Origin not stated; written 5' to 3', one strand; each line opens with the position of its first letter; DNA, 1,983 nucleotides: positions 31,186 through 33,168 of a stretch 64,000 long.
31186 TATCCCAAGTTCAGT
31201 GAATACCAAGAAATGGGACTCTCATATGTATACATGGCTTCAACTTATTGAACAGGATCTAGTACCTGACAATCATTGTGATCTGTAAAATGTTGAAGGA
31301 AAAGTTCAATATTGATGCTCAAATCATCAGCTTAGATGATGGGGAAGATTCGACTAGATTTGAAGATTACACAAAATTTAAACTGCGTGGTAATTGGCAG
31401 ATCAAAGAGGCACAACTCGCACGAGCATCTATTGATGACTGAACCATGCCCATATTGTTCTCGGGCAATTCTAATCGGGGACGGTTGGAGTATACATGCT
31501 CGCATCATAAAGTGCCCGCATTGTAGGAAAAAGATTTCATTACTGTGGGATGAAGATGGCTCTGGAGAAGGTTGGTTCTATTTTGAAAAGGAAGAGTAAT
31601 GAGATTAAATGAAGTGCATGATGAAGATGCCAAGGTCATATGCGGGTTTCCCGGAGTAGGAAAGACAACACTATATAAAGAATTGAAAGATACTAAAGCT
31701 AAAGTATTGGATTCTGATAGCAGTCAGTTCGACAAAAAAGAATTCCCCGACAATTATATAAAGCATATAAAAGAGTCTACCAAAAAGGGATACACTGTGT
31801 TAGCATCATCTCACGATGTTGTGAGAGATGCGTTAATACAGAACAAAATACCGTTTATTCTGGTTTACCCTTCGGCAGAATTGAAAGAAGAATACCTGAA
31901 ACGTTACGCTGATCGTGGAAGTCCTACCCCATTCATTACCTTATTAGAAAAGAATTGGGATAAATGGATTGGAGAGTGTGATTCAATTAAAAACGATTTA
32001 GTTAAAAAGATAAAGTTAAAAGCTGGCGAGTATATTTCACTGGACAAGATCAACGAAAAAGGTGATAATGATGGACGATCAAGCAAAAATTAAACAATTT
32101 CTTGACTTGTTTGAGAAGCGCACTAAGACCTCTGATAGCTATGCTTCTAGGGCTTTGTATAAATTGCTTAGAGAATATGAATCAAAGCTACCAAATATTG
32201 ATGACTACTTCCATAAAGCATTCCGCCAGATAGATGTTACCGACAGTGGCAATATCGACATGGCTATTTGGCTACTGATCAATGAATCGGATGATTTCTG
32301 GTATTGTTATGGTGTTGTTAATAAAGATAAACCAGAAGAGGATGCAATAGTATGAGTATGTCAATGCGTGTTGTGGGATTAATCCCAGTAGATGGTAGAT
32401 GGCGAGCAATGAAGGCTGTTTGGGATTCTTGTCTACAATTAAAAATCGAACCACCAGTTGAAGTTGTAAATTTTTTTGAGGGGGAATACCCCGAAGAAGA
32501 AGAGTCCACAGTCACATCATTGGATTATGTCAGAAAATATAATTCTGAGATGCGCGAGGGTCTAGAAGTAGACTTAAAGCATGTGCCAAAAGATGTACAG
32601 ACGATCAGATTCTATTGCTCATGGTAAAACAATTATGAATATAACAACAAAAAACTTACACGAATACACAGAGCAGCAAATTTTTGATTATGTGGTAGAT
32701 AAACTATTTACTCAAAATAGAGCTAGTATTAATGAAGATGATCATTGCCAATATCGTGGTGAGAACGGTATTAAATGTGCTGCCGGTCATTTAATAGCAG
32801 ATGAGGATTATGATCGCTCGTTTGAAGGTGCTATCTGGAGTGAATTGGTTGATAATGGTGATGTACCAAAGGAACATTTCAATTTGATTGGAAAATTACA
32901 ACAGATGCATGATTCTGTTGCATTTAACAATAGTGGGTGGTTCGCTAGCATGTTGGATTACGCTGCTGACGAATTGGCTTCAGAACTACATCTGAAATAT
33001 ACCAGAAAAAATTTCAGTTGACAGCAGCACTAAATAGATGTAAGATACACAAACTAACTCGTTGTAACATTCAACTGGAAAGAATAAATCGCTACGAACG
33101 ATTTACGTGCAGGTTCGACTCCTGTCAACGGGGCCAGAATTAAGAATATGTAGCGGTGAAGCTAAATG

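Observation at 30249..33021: Four-copy '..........' protein family with one truncated or frameshifted member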

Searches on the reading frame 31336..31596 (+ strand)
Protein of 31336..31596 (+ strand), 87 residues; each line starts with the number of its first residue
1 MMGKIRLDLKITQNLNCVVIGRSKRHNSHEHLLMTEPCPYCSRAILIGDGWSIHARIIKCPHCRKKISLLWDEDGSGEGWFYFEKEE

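Call 6: search_protein_families(library=pfam, proteins=[window:31336-31596:+], max_evalue=1)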
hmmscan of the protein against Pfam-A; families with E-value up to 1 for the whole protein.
window:31336-31596:+ (87 aa): 18 families
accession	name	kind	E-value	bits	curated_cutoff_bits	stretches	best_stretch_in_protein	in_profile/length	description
PF14255.11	Cys_rich_CPXG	-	0.0041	17.4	25.2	1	58-72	1-15/52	Cysteine-rich CPXCG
PF24460.1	DUF7575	-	0.0098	15.7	28.5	1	58-66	4-12/28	Domain of unknown function (DUF7575)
PF13920.12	zf-C3HC4_3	-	0.01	16.1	27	1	58-68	37-47/49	Zinc finger, C3HC4 type (RING finger)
PF23499.1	YnfU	-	0.011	16.1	27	0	24-43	5-24/49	YnfU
PF25403.1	zf-C2H2_ZFAND2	-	0.012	16.1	27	1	56-74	1-19/40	ZFAND2A/B-like C2H2 zinc finger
PF24921.1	RING_XB3-XBAT31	-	0.022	15.2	50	1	56-68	44-56/57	E3 ubiquitin-protein ligase XB3/XBAT31 RING finger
PF11793.14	FANCL_C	-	0.028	15.2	27.3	0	59-69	56-66/69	FANCL C-terminal domain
PF18717.6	CxC4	-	0.032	14.5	26.9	0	14-44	32-59/130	CxC4 like cysteine cluster associated with KDZ transposases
PF13913.12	zf-C2HC_2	-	0.044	13.9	27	1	35-43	2-10/25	zinc-finger of a C2HC-type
PF08209.17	Sgf11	-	0.052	13.5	26.4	0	38-45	7-14/33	Sgf11 (transcriptional regulation protein)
PF25143.1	Zn_ribbon_IFT122_C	-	0.13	12.6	27.3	0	36-45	26-35/38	IFT122, C-terminal zinc ribbon domain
PF14616.11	Rua1_C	-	0.14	12.9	27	0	53-72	82-102/122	Transcription regulator Rua1, C-terminal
PF02591.20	Zn_ribbon_9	-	0.14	12.8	29.1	0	56-63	22-29/33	C4-type zinc ribbon domain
PF24623.2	Phage_zn_bind_8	-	0.24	11.6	24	0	55-64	9-18/57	Putative DNA-binding phage zinc finger domain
PF13248.11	Zn_ribbon_3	-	0.3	11.1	27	0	51-63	10-22/26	zinc-ribbon domain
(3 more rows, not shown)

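Call 11: search_protein_families(library=phrogs, proteins=[window:31336-31596:+], max_evalue=0.01)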
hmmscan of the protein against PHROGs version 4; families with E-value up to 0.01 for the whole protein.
window:31336-31596:+ (87 aa): 5 families
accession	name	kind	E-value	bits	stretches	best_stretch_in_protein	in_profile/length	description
phrog_16376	-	unknown function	0.0022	19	1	38-73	17-51/56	-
phrog_8736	-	unknown function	0.004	18.7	1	38-75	11-46/93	-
phrog_5602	-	unknown function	0.0044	17.7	1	37-68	20-53/60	-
phrog_6422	-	moron, auxiliary metabolic gene and host takeover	0.0052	18.1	1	33-76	5-49/120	Lar-like restriction alleviation protein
phrog_2834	-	unknown function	0.0062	17.4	0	54-73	46-65/78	-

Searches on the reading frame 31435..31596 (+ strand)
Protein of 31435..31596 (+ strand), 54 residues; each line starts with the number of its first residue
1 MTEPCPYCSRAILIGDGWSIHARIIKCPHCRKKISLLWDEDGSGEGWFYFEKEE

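Call 31: search_protein_families(library=padloc, proteins=[window:31435-31596:+], max_evalue=0.1)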
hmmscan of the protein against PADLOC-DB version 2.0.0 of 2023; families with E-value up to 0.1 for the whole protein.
window:31435-31596:+ (54 aa): 0 families

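Call 32: search_protein_families(library=ncbifam, proteins=[window:31435-31596:+], max_evalue=0.1)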
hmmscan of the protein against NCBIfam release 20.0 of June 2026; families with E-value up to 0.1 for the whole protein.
window:31435-31596:+ (54 aa): 7 families
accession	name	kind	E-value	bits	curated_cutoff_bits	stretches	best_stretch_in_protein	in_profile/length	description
NF001608.0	PRK00398.1-6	equivalog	0.00015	21.5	84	0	5-14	24-33/46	DNA-directed RNA polymerase subunit P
NF001607.0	PRK00398.1-4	equivalog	0.041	13.6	89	0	22-34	26-38/53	DNA-directed RNA polymerase subunit P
TIGR04104.1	cxxc_20_cxxc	subfamily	0.046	14.1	45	1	5-34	3-35/93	TIGR04104 family putative zinc finger protein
NF001606.0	PRK00398.1-3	equivalog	0.057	13.2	72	0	5-14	22-31/44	DNA-directed RNA polymerase subunit P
NF041070.1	carrier_LysW_Arch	domain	0.078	13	75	1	1-37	1-36/57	alpha-aminoadipate/glutamate carrier protein LysW/ArgW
NF001638.0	PRK00418.1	equivalog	0.078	12.8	83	0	24-35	7-18/65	DNA gyrase inhibitor YacG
TIGR02652.1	TIGR02652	hypoth_equivalog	0.097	12.7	99.55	0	20-37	5-22/162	TIGR02652 family protein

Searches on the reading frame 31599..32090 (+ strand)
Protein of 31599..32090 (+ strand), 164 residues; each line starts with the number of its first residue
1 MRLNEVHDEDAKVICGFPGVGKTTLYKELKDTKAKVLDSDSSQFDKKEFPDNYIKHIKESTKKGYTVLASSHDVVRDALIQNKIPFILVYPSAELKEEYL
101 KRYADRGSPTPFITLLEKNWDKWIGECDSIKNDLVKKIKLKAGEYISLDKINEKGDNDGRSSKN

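Call 6: search_protein_families(library=pfam, proteins=[window:31599-32090:+], max_evalue=1)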
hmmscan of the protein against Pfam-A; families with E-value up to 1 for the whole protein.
window:31599-32090:+ (164 aa): 20 families
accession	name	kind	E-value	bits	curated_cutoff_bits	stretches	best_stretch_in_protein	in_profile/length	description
PF13238.12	AAA_18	-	1.7e-05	25.7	29.4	1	13-103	2-92/128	AAA domain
PF13671.12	AAA_33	-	6.7e-05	23.7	27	1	13-89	3-76/143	AAA domain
PF13401.12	AAA_22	-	0.00041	21.1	27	1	13-46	9-33/130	AAA domain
PF13173.12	AAA_14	-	0.0042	17.5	27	1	10-65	3-65/129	AAA domain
PF08433.16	KTI12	-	0.0045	17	22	1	13-63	5-62/271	Chromatin associated protein KTI12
PF13479.12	AAA_24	-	0.0075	16.6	27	1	13-71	6-47/195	AAA domain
PF20720.3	nSTAND3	-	0.01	16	27.2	1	12-29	20-37/155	Novel STAND NTPase 3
PF00004.35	AAA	-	0.011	16.6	21.2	1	14-59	3-44/131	ATPase family associated with various cellular activities (AAA)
PF01547.30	SBP_bac_1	-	0.016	15.7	26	1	36-98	183-246/307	Bacterial extracellular solute-binding protein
PF01926.29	MMR_HSR1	-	0.023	15.2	21.9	1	13-38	3-28/113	50S ribosome-binding GTPase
PF03193.22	RsgA_GTPase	-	0.023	15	30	1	3-33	100-130/174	RsgA GTPase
PF01443.25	Viral_helicase1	-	0.028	14.7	21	1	13-45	2-39/228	Viral superfamily 1 RNA helicase core domain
PF03266.21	NTPase_1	-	0.03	14.6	23.9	1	13-31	3-21/168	NTPase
PF02492.25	cobW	-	0.052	13.6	20.7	1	12-31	3-22/180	CobW/HypB/UreG, nucleotide-binding domain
PF13521.12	AAA_28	-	0.067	13.8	27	1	13-35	3-26/164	AAA domain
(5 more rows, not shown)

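Call 11: search_protein_families(library=phrogs, proteins=[window:31599-32090:+], max_evalue=0.01)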
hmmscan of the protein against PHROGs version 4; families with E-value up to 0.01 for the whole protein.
window:31599-32090:+ (164 aa): 4 families
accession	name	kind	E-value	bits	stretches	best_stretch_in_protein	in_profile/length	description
phrog_4182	-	unknown function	6.7e-56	190.6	1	9-147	9-146/243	-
phrog_6931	-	unknown function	0.0059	16.8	1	7-62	183-238/343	-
phrog_2071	-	other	0.0074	17.1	0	13-43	20-50/282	ATPase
phrog_124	-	DNA, RNA and nucleotide metabolism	0.0074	16.7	0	13-46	47-80/382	Sak4-like ssDNA annealing protein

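Call 31: search_protein_families(library=padloc, proteins=[window:31599-32090:+], max_evalue=0.1)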
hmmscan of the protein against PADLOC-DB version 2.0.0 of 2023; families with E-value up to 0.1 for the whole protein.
window:31599-32090:+ (164 aa): 3 families
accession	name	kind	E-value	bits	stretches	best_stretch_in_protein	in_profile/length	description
PDLC04164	AriA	-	0.0043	14.7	1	8-38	26-57/253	-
PDLC00915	TRIP13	-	0.0088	13.5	1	13-42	67-96/302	TRIP13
PDLC01515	Csx3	-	0.034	11.7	1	13-32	10-29/183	"CAS-I,CAS-III; associated"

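Call 32: search_protein_families(library=ncbifam, proteins=[window:31599-32090:+], max_evalue=0.1)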
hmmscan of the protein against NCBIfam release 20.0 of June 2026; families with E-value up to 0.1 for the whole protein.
window:31599-32090:+ (164 aa): 8 families
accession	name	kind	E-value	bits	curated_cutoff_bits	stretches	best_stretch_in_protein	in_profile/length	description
NF006085.0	PRK08233.1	equivalog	0.0027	17.5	198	1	14-105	10-101/184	hypothetical protein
NF047389.1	ATPase_Sll1717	subfamily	0.0094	15.1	75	1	6-60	26-82/454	P-loop ATPase, Sll1717 family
NF010248.0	PRK13695.1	equivalog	0.013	15.2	156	0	13-30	7-24/180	NTPase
TIGR00231.1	small_GTP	domain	0.015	15.1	42.5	1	13-35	7-30/164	GTP-binding protein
NF008752.0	PRK11784.1-4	equivalog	0.021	13.6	266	1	8-39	142-173/357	tRNA 2-selenouridine(34) synthase MnmH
NF008750.0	PRK11784.1-2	equivalog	0.033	13.3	241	1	4-38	134-168/346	tRNA 2-selenouridine(34) synthase MnmH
NF003122.0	PRK04040.1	equivalog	0.039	13.5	155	1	12-34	5-27/189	adenylate kinase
TIGR01166.1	cbiO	subfamily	0.098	12.1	211.8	0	36-74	150-187/190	cobalt ABC transporter, ATP-binding protein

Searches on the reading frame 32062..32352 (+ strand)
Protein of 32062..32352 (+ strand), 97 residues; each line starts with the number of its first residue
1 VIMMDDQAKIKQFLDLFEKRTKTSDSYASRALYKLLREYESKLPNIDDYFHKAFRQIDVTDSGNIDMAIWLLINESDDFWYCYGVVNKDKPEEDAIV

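Call 6: search_protein_families(library=pfam, proteins=[window:32062-32352:+], max_evalue=1)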
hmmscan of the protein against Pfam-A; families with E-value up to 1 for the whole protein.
window:32062-32352:+ (97 aa): 5 families
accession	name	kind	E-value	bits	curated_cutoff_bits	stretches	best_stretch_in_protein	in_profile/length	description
PF23885.1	DUF7238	-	0.02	15.5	27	1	12-81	28-104/112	Family of unknown function (DUF7238)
PF12993.12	DUF3877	-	0.036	14.4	27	1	30-83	98-153/173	Domain of unknown function, E. rectale Gene description (DUF3877)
PF13202.12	EF-hand_5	-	0.15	12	25.9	1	52-67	3-18/25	EF hand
PF13405.12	EF-hand_6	-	0.19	12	25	1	50-67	2-19/30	EF-hand domain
PF03466.25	LysR_substrate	-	0.23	11.2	28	1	23-78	12-69/209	LysR substrate binding domain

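Call 11: search_protein_families(library=phrogs, proteins=[window:32062-32352:+], max_evalue=0.01)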
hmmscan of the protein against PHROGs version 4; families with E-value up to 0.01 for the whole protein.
window:32062-32352:+ (97 aa): 1 family
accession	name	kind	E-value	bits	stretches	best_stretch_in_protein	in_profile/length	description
phrog_1451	-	unknown function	4.1e-11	43.9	1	3-80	19-102/112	-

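Call 31: search_protein_families(library=padloc, proteins=[window:32062-32352:+], max_evalue=0.1)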
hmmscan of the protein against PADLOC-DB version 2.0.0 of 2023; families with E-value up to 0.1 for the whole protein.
window:32062-32352:+ (97 aa): 0 families

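Call 32: search_protein_families(library=ncbifam, proteins=[window:32062-32352:+], max_evalue=0.1)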
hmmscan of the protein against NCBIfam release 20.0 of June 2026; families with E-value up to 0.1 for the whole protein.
window:32062-32352:+ (97 aa): 0 families

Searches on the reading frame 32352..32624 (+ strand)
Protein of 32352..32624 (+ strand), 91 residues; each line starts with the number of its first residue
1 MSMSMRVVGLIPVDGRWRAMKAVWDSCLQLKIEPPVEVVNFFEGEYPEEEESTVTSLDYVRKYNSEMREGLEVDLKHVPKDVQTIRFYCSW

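Call 6: search_protein_families(library=pfam, proteins=[window:32352-32624:+], max_evalue=1)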
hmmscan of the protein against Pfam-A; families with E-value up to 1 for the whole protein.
window:32352-32624:+ (91 aa): 1 family
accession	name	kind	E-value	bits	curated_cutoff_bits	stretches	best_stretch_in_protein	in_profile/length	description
PF02342.23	TerD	-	0.068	13.1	25.3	1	50-89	69-109/187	TerD domain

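Call 11: search_protein_families(library=phrogs, proteins=[window:32352-32624:+], max_evalue=0.01)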
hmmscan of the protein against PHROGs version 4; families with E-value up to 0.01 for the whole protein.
window:32352-32624:+ (91 aa): 0 families

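Call 31: search_protein_families(library=padloc, proteins=[window:32352-32624:+], max_evalue=0.1)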
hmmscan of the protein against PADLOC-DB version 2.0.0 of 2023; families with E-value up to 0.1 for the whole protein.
window:32352-32624:+ (91 aa): 0 families

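Call 32: search_protein_families(library=ncbifam, proteins=[window:32352-32624:+], max_evalue=0.1)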
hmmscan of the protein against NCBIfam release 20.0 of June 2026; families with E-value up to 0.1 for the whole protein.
window:32352-32624:+ (91 aa): 0 families

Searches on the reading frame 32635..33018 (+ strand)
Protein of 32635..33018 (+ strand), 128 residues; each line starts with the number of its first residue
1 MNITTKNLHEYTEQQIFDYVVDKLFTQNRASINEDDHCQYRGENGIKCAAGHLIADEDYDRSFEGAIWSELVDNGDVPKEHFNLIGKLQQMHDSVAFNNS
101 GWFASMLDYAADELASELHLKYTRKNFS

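Call 6: search_protein_families(library=pfam, proteins=[window:32635-33018:+], max_evalue=1)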
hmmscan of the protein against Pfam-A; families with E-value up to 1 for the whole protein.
window:32635-33018:+ (128 aa): 1 family
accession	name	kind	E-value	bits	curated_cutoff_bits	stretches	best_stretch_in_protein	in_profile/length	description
PF10212.14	PPP1R21_helical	-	0.11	12.7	25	1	6-45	17-54/252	Protein phosphatase 1 regulatory subunit 21, six-helix bundle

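Call 11: search_protein_families(library=phrogs, proteins=[window:32635-33018:+], max_evalue=0.01)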
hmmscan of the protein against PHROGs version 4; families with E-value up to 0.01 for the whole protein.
window:32635-33018:+ (128 aa): 3 families
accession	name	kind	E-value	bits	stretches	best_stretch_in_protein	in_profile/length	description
phrog_17693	-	unknown function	8.9e-23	82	1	2-121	3-128/259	-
phrog_38685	-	unknown function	0.00014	23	1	30-96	24-93/122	-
phrog_11943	-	unknown function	0.0011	20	1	15-60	9-53/165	-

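Call 31: search_protein_families(library=padloc, proteins=[window:32635-33018:+], max_evalue=0.1)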
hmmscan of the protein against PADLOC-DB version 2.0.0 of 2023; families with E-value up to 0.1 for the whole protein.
window:32635-33018:+ (128 aa): 0 families

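Call 32: search_protein_families(library=ncbifam, proteins=[window:32635-33018:+], max_evalue=0.1)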
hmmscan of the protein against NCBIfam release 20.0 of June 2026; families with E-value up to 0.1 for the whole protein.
window:32635-33018:+ (128 aa): 0 families
